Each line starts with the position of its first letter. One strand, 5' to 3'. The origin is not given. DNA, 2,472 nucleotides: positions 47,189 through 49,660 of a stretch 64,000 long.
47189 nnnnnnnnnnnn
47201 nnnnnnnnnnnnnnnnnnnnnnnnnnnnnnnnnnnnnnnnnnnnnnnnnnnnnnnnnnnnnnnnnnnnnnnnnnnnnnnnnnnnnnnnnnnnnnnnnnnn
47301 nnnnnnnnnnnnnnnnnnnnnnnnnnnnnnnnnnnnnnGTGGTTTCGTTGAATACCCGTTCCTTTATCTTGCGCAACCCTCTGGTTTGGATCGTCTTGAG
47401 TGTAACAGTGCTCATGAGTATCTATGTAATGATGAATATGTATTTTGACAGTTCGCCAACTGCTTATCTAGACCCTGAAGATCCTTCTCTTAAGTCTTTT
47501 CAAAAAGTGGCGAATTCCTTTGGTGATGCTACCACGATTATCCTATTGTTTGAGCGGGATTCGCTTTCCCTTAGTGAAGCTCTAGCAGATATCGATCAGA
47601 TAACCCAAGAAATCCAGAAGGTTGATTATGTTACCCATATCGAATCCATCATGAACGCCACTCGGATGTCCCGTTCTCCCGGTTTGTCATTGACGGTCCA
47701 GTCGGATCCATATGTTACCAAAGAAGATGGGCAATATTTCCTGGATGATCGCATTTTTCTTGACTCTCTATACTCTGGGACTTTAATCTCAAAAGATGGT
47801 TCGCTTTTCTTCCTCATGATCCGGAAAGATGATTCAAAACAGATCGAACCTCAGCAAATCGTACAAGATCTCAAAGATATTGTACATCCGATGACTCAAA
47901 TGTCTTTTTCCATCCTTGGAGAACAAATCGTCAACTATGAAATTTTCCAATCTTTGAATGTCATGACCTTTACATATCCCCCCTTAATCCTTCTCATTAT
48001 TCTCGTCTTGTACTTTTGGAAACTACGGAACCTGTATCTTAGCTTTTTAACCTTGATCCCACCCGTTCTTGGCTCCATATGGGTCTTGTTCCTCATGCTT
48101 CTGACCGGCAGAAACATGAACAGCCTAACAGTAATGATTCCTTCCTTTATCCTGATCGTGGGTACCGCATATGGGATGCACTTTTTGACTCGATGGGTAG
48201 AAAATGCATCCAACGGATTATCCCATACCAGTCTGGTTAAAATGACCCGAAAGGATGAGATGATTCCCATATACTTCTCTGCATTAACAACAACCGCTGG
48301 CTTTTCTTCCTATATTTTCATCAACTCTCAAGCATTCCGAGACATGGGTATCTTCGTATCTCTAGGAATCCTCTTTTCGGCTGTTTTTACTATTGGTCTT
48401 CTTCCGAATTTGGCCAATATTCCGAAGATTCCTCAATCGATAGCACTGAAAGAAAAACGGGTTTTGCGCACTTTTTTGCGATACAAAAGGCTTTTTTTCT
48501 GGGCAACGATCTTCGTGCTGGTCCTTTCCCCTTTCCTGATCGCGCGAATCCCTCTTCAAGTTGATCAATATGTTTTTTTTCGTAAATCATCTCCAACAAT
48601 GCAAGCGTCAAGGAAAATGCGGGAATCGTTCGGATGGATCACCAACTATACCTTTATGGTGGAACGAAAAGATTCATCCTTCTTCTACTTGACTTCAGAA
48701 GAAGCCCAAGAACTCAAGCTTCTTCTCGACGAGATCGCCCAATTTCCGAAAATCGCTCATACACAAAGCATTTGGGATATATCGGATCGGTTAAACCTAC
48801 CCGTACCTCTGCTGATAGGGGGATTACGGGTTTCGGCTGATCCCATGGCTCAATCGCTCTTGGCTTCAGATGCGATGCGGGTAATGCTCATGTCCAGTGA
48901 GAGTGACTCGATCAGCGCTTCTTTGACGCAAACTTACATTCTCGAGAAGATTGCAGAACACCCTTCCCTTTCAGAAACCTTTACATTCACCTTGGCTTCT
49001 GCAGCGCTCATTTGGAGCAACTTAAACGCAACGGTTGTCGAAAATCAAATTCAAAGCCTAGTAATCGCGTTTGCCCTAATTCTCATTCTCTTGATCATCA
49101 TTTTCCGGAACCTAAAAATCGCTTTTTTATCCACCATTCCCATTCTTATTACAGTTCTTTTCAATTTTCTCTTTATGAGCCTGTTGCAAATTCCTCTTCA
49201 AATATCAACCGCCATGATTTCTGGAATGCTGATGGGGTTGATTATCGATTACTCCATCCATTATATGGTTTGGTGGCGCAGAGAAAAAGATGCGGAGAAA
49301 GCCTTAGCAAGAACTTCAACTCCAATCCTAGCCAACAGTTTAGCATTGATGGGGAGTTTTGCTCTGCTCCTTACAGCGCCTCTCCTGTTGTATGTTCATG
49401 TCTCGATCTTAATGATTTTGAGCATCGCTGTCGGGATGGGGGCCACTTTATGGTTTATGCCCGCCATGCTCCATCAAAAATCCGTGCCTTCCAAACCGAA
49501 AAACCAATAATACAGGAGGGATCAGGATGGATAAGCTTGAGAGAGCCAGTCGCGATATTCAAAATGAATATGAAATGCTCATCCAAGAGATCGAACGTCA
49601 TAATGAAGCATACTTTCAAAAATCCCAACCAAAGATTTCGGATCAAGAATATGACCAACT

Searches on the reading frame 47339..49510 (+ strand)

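Call 20: search_protein_families(library=pfam, proteins=[window:47339-49510:+], max_evalue=0.001)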
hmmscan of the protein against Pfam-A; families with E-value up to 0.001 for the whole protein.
window:47339-49510:+ (723 aa): 1 family
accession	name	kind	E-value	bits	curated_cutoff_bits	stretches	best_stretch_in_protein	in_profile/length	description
PF03176.21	MMPL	-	4e-24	85.6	20.5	2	44-361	3-301/333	MMPL family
